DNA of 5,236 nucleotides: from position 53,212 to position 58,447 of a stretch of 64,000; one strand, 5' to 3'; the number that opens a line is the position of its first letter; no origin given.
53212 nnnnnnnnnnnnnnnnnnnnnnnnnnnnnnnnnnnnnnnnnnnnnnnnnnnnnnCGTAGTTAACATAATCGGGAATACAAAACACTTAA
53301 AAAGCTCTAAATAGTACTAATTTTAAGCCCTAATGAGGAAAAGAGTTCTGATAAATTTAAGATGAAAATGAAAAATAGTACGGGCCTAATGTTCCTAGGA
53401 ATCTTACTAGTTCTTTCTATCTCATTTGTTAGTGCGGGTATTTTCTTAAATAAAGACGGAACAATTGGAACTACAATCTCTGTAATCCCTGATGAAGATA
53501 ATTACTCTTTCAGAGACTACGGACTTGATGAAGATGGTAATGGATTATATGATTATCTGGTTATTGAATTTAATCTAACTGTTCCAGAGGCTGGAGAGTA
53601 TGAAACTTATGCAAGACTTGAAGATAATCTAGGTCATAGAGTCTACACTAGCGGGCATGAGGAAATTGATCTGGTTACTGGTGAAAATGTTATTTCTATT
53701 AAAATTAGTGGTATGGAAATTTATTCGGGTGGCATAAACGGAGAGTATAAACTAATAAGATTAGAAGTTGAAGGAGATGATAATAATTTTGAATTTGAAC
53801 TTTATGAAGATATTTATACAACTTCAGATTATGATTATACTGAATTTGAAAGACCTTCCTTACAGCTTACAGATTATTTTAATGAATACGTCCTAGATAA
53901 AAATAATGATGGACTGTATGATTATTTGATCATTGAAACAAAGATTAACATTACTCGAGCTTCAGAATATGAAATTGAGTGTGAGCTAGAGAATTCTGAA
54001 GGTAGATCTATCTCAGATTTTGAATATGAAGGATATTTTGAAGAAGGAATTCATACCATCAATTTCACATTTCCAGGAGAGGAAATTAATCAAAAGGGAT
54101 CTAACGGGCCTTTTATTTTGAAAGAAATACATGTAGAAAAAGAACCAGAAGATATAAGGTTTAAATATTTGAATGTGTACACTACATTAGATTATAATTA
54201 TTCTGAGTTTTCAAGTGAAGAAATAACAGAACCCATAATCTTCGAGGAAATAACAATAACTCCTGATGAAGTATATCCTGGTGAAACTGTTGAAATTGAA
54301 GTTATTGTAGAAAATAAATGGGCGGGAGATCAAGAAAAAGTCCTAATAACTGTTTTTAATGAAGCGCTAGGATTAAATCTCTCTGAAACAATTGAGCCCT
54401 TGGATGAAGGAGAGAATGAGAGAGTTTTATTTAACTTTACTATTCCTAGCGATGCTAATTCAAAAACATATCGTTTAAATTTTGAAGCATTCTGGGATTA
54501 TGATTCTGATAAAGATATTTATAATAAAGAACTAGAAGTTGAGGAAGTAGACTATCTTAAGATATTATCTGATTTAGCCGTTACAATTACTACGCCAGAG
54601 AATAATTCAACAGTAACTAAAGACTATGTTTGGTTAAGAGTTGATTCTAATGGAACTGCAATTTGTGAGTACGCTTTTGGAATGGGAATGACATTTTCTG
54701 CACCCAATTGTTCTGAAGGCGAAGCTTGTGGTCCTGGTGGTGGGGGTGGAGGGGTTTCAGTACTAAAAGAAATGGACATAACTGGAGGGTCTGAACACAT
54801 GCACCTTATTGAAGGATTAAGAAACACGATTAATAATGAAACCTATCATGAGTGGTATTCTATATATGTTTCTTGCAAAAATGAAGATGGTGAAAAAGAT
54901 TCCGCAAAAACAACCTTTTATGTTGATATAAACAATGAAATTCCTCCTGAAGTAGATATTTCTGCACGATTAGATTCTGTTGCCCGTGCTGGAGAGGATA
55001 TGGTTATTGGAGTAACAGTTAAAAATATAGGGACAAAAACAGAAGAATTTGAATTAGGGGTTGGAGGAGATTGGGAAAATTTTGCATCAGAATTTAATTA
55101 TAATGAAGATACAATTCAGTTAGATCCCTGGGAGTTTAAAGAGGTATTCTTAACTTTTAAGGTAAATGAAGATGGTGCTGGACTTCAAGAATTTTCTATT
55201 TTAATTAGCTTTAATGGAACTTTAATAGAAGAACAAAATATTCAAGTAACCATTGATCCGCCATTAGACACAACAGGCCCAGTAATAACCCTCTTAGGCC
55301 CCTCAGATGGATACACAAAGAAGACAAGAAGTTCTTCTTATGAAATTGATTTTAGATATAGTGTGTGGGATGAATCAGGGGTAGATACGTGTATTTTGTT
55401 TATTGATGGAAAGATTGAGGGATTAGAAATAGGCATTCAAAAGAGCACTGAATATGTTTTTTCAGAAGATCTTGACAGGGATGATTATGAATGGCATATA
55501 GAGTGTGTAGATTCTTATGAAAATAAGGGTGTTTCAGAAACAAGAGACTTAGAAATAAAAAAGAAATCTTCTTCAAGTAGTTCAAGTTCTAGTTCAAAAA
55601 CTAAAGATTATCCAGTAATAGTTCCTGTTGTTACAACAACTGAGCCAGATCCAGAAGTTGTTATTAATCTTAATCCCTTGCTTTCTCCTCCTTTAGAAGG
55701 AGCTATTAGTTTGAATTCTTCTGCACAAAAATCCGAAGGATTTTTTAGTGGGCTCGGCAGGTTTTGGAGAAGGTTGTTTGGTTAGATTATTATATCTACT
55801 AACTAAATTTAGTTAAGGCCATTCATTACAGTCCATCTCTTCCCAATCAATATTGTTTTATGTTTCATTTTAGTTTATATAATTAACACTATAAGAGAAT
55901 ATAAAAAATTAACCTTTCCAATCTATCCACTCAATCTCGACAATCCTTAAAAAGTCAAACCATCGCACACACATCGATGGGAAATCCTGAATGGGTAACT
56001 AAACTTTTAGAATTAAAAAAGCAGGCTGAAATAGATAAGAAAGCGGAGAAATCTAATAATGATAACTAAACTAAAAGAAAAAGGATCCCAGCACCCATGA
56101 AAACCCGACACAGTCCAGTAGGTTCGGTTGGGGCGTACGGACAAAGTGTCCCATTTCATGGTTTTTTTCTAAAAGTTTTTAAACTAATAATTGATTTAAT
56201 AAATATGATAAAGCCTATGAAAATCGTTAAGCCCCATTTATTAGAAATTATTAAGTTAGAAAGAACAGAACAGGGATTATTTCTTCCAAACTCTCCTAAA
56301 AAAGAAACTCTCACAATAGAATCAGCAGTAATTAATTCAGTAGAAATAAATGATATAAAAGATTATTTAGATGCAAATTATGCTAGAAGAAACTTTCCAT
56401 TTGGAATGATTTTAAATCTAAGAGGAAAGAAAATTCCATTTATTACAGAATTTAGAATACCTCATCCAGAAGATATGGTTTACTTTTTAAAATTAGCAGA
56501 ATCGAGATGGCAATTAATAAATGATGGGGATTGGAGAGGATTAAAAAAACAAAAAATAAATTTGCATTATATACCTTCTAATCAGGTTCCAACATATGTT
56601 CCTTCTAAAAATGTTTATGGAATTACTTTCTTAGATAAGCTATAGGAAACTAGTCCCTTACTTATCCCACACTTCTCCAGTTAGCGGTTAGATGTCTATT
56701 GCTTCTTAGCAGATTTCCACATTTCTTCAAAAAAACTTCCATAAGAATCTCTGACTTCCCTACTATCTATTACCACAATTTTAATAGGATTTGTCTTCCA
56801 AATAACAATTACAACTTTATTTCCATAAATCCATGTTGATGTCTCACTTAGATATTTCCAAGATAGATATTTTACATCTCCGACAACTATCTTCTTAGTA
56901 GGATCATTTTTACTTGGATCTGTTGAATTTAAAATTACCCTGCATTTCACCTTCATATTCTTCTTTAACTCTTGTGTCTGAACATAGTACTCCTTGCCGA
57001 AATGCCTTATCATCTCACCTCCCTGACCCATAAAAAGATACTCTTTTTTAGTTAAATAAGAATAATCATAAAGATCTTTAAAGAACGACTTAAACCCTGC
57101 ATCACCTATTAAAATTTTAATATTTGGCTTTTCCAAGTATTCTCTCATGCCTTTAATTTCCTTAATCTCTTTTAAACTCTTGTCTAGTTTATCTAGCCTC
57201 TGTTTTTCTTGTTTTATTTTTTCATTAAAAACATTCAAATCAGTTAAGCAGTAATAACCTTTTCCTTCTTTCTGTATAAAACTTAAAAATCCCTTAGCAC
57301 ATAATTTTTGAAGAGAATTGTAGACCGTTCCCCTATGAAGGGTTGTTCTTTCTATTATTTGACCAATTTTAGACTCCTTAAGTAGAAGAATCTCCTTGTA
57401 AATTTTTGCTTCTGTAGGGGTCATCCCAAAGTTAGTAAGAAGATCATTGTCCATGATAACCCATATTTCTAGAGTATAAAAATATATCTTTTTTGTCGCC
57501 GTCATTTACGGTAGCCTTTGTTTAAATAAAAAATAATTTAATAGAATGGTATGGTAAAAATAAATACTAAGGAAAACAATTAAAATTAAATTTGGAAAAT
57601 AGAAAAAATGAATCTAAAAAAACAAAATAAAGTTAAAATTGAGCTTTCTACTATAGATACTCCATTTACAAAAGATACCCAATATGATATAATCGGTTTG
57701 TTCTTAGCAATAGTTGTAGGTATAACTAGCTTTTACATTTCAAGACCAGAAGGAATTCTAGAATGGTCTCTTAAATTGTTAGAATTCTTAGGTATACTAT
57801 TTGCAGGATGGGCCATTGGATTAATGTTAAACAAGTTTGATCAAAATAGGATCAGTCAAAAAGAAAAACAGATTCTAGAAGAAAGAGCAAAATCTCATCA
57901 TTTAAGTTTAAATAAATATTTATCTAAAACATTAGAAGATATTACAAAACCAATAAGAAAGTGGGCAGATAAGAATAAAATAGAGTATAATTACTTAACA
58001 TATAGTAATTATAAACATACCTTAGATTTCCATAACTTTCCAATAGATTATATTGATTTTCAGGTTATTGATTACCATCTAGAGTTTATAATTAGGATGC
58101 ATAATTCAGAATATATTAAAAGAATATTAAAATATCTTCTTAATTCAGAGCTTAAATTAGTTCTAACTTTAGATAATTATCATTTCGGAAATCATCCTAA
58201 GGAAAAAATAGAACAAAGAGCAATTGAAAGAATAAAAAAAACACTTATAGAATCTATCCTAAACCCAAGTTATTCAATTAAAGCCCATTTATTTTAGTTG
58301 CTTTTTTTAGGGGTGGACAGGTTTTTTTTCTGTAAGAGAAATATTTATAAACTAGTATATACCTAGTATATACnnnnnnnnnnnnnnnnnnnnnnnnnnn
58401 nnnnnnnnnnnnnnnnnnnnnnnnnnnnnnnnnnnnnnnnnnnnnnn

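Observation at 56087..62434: Array of tRNA-Asp 3'-end copies delimiting short integrase-less cassettes (serial integration decay series or integron-like capture array)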

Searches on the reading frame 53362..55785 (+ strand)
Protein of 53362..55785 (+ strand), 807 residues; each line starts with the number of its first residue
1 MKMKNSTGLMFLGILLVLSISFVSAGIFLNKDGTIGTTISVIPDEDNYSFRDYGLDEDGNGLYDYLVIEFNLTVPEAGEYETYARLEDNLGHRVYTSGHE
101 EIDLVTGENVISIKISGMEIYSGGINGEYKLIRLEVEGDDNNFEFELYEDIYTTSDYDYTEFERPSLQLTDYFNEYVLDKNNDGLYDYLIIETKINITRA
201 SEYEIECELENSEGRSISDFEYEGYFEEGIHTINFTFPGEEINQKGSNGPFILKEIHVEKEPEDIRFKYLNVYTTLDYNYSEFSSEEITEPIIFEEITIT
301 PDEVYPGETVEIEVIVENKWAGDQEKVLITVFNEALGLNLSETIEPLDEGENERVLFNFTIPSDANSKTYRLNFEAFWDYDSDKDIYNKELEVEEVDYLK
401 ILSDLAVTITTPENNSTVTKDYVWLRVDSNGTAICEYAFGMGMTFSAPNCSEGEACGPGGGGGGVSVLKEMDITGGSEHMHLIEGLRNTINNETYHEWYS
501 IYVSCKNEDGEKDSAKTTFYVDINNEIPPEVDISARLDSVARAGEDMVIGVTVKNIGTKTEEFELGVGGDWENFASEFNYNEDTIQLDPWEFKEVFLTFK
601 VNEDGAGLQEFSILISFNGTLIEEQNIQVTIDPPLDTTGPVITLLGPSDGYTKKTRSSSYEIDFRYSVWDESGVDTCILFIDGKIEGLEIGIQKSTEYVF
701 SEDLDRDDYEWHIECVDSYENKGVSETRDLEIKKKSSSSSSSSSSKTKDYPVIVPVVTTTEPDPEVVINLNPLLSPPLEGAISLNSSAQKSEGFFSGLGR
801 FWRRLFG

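Call 71: find_encoding_contigs(protein=window:53362-55785:+, flank=4000, max_places=10)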
Protein window:53362-55785:+ (807 aa): 3 contigs read that carry it; 2 places shown.
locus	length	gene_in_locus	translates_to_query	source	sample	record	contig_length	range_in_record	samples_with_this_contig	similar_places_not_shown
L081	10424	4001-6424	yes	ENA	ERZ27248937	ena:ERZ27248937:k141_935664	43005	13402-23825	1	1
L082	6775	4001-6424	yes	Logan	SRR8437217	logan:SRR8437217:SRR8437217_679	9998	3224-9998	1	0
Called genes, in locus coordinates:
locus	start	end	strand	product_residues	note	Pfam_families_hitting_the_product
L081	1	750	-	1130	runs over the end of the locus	-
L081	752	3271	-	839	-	PF11617:Cu-binding_MopE (faint)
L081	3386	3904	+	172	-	-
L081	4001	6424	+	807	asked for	PF07705:CARDB (faint)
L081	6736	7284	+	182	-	-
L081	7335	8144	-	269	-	PF01978:TrmB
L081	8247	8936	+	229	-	-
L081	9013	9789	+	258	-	PF01909:NTP_transf_2 (weak), PF18765:Polbeta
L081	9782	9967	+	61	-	-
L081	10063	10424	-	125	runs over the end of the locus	-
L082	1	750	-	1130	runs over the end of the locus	-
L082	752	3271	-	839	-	PF11617:Cu-binding_MopE (faint)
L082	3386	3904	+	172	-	-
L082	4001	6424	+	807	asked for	PF07705:CARDB (faint)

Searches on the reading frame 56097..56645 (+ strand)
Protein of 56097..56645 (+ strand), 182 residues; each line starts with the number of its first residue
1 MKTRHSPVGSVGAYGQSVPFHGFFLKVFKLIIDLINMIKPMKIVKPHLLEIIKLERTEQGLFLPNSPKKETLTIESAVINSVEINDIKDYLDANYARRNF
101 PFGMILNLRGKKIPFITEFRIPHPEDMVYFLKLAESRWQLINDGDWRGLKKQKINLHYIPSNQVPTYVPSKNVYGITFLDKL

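Call 10: search_protein_families(library=pfam, proteins=[window:56097-56645:+], max_evalue=0.01)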
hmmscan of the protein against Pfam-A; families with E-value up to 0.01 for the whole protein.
window:56097-56645:+ (182 aa): 0 families

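Call 46: search_protein_families(library=ncbifam, proteins=[window:56205-56645:+], max_evalue=0.01)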
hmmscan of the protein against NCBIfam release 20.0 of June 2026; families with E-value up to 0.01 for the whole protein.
window:56205-56645:+ (146 aa): 0 families

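Call 47: search_protein_families(library=phrogs, proteins=[window:56205-56645:+], max_evalue=0.001)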
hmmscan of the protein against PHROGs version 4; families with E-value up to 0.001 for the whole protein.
window:56205-56645:+ (146 aa): 0 families

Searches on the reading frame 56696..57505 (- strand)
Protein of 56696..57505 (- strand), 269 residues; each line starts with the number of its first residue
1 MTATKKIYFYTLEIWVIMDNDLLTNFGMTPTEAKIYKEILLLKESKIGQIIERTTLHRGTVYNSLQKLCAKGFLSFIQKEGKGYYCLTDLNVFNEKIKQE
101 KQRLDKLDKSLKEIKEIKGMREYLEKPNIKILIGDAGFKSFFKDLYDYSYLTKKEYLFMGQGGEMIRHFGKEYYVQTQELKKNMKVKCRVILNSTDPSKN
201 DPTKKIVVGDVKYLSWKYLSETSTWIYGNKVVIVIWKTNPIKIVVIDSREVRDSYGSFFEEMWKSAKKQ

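Call 10: search_protein_families(library=pfam, proteins=[window:56696-57505:-], max_evalue=0.01)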
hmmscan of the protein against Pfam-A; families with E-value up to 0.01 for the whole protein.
window:56696-57505:- (269 aa): 2 families
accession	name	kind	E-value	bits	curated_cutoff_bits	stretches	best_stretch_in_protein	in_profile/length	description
PF01978.25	TrmB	-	1.9e-10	40.9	25.6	1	23-88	1-65/68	Sugar-specific transcriptional regulator TrmB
PF21984.2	DnaD_N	-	0.0051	17.4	27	0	48-82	39-73/101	DnaD N-terminal domain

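Call 56: find_encoding_contigs(protein=window:56696-57505:-, flank=10000, max_places=10)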
Protein window:56696-57505:- (269 aa): 8 contigs read that carry it; 6 places shown.
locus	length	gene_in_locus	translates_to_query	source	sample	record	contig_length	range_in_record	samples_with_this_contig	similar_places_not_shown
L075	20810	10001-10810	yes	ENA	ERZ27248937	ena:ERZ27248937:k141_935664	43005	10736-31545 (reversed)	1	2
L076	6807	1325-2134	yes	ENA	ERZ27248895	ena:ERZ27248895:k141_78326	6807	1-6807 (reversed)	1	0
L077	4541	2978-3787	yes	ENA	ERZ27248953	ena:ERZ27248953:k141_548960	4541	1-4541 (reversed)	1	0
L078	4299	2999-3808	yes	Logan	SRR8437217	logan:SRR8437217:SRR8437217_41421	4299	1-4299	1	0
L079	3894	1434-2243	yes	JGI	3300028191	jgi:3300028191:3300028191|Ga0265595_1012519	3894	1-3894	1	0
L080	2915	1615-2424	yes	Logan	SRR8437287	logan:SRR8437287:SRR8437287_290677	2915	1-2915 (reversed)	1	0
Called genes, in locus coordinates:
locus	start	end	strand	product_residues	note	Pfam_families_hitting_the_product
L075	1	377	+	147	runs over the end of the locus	PF00293:NUDIX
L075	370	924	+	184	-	-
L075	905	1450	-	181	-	PF13489:Methyltransf_23, PF08241:Methyltransf_11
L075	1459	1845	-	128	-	-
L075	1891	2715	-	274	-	PF03193:RsgA_GTPase (weak), PF01926:MMR_HSR1, PF02421:FeoB_N (weak)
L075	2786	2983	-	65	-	-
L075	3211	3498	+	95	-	PF23477:zf_Tbcl_2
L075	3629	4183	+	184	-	PF09335:VTT_dom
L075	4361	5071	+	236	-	-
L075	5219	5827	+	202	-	PF22600:MTPAP-like_central (weak), PF01909:NTP_transf_2, PF18765:Polbeta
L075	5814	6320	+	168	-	-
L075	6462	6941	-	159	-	PF13420:Acetyltransf_4 (weak), PF00583:Acetyltransf_1, PF13673:Acetyltransf_10, PF13508:Acetyltransf_7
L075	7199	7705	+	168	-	PF13412:HTH_24 (faint), PF01909:NTP_transf_2, PF18765:Polbeta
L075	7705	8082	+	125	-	-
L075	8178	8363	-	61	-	-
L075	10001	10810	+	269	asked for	PF01978:TrmB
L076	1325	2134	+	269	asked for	PF01978:TrmB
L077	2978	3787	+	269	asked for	PF01978:TrmB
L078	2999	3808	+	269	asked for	PF01978:TrmB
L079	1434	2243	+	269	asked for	PF01978:TrmB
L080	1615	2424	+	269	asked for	PF01978:TrmB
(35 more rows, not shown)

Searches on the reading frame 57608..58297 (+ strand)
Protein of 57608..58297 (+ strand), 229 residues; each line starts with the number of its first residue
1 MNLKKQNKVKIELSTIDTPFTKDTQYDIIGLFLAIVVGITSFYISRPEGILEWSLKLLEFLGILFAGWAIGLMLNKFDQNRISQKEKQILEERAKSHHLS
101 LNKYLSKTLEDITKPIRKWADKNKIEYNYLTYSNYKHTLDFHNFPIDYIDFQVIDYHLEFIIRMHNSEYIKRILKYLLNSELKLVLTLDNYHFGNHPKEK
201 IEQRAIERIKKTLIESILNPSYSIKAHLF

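Call 10: search_protein_families(library=pfam, proteins=[window:57608-58297:+], max_evalue=0.01)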
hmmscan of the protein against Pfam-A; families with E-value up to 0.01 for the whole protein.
window:57608-58297:+ (229 aa): 1 family
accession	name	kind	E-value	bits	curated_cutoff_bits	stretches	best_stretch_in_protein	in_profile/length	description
PF21983.2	NikA-like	-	0.0062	17.1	27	1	81-107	10-36/72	Mobilization protein NikA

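Call 46: search_protein_families(library=ncbifam, proteins=[window:57608-58297:+], max_evalue=0.01)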
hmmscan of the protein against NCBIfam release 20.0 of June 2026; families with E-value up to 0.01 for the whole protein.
window:57608-58297:+ (229 aa): 1 family
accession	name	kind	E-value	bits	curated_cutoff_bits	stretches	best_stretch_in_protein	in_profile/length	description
NF041418.1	MbpA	equivalog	0.0021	17.9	90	0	81-108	8-35/93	mobilization protein MbpA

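Call 47: search_protein_families(library=phrogs, proteins=[window:57608-58297:+], max_evalue=0.001)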
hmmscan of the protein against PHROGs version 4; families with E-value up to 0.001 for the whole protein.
window:57608-58297:+ (229 aa): 0 families
